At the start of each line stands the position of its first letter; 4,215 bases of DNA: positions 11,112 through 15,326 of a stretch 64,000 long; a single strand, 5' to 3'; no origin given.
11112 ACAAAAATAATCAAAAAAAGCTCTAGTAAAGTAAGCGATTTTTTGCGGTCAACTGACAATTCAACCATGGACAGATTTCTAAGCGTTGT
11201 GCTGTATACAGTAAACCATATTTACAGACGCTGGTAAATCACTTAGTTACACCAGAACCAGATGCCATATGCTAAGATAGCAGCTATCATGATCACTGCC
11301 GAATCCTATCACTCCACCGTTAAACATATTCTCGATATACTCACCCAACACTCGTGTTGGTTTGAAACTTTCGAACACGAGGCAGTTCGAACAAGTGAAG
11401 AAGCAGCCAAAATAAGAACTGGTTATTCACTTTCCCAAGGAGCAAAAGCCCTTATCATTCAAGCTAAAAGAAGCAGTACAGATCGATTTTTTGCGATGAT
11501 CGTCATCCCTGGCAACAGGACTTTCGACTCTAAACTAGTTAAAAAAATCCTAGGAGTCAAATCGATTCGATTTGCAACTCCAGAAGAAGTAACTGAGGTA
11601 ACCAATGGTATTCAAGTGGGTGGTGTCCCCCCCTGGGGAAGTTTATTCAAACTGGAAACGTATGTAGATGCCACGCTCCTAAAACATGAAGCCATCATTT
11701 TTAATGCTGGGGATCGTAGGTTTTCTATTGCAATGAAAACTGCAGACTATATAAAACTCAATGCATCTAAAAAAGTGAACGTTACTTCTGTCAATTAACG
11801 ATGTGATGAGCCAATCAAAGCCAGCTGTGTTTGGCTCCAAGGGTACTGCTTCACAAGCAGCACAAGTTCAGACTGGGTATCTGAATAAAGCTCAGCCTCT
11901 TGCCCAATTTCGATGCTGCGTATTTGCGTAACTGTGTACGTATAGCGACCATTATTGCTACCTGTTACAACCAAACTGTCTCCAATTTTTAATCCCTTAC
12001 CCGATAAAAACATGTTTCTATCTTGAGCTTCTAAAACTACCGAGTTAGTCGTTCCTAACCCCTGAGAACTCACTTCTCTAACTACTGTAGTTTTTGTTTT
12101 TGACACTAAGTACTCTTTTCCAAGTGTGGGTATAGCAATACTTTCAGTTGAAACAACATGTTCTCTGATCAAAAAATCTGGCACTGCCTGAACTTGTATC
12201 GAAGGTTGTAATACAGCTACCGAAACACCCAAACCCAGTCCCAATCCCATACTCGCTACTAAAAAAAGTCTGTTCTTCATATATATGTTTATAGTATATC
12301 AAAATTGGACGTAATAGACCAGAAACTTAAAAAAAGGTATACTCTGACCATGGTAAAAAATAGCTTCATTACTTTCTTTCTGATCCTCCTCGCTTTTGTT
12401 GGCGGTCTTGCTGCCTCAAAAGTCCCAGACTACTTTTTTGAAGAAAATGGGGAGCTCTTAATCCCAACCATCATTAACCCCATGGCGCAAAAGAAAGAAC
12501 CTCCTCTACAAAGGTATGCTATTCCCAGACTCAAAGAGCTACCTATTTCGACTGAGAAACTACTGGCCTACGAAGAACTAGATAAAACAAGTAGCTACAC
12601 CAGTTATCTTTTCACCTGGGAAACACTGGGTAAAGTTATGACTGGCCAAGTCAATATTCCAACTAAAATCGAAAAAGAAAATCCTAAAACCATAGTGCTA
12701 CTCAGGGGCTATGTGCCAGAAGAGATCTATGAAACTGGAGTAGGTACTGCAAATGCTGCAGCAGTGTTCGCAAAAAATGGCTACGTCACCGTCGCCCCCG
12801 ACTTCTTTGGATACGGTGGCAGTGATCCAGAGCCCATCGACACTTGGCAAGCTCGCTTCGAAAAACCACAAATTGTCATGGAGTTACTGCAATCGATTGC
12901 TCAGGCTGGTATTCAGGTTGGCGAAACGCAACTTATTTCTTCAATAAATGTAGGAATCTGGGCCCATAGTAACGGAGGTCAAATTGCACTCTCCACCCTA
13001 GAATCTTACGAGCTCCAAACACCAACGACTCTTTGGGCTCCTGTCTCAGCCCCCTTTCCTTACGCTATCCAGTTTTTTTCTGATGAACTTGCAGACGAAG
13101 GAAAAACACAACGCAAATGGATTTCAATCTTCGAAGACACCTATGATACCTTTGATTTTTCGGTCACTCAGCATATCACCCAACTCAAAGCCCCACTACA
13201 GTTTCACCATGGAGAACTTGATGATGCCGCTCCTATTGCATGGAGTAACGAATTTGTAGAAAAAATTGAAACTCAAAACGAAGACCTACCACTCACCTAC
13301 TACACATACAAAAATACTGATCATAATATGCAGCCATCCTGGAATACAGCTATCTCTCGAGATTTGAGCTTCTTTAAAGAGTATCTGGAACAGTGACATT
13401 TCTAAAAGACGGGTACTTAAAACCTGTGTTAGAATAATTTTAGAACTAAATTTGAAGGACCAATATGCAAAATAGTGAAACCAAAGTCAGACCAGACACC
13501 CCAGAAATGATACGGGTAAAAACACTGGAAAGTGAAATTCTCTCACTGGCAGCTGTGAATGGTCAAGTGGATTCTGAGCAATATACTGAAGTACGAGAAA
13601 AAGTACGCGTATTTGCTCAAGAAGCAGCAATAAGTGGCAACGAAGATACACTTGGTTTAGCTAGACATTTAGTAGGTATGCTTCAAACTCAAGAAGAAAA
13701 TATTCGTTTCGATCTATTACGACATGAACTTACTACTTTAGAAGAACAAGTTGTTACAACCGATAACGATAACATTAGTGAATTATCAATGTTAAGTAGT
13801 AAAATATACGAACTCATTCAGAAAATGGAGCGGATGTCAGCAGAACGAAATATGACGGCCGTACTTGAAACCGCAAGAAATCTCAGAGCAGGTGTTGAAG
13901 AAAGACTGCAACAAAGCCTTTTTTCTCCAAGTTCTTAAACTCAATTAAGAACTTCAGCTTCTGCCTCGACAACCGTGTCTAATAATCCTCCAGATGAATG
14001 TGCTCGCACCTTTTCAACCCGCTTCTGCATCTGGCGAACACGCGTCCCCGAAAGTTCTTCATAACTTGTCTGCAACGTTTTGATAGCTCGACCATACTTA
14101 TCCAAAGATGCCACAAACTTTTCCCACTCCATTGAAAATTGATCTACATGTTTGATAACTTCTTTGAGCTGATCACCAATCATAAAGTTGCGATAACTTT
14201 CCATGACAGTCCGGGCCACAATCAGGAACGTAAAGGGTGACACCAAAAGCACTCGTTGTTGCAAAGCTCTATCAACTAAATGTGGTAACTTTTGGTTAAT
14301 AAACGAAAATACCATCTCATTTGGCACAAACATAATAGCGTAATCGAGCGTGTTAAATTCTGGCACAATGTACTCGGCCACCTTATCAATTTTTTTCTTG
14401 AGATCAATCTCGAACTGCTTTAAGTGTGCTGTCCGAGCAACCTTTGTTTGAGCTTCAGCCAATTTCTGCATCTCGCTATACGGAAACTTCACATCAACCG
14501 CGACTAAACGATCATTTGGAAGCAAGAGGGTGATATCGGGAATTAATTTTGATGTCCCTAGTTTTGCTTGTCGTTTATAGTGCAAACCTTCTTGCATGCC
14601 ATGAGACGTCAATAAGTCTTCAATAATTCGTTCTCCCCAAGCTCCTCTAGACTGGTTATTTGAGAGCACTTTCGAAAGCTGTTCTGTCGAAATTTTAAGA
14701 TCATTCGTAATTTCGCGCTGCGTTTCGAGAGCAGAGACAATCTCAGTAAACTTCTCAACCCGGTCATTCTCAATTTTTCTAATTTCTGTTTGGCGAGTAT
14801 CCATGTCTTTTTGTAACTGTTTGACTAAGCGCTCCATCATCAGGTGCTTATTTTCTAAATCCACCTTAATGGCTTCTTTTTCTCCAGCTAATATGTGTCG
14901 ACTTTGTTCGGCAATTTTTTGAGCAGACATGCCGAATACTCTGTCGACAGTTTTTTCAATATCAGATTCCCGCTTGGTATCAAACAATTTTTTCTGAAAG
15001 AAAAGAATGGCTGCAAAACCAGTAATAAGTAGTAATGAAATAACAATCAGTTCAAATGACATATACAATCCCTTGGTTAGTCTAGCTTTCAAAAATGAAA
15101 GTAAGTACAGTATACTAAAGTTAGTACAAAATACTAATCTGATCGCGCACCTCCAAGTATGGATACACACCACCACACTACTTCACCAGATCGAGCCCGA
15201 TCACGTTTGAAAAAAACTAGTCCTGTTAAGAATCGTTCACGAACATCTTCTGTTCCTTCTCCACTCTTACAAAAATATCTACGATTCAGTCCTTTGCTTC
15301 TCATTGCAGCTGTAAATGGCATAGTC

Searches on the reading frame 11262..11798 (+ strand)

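Call 47: search_protein_families(library=pfam, proteins=[window:11262-11798:+], max_evalue=0.00001)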
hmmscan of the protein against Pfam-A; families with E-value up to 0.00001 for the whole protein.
window:11262-11798:+ (178 aa): 1 family
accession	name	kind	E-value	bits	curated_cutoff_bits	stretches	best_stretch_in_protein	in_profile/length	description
PF04073.20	tRNA_edit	-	1.8e-26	93.1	25.5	1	39-166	1-123/123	Aminoacyl-tRNA editing domain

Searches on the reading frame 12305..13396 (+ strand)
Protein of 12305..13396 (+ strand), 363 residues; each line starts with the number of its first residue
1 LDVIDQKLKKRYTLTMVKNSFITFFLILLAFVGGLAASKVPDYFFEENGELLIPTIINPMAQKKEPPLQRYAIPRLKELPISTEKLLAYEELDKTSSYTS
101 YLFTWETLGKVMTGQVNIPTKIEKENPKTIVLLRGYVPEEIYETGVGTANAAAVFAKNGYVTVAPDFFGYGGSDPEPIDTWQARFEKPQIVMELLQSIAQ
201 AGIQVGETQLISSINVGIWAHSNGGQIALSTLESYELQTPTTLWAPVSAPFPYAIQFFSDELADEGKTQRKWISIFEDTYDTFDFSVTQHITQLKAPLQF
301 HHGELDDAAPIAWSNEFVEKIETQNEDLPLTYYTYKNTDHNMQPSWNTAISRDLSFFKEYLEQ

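Call 48: search_protein_families(library=pfam, proteins=[window:12305-13396:+], max_evalue=0.00001)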
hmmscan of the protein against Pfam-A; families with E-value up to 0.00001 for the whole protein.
window:12305-13396:+ (363 aa): 3 families
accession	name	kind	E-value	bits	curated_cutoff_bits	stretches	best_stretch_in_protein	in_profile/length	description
PF00326.27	Peptidase_S9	-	2e-07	31.2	22.6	1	152-362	7-211/213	Prolyl oligopeptidase family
PF12146.15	Hydrolase_4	-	5.4e-07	29.6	27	0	148-237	20-99/239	Serine aminopeptidase, S33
PF01738.24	DLH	-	6.7e-07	29.5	21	0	152-231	34-114/217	Dienelactone hydrolase family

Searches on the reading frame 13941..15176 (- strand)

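Call 48: search_protein_families(library=pfam, proteins=[window:13941-15176:-], max_evalue=0.00001)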
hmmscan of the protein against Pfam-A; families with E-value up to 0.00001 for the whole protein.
window:13941-15176:- (411 aa): 1 family
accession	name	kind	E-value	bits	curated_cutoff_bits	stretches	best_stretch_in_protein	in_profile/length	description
PF02646.22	RmuC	-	7.6e-59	199.6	26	1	114-392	3-283/291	RmuC family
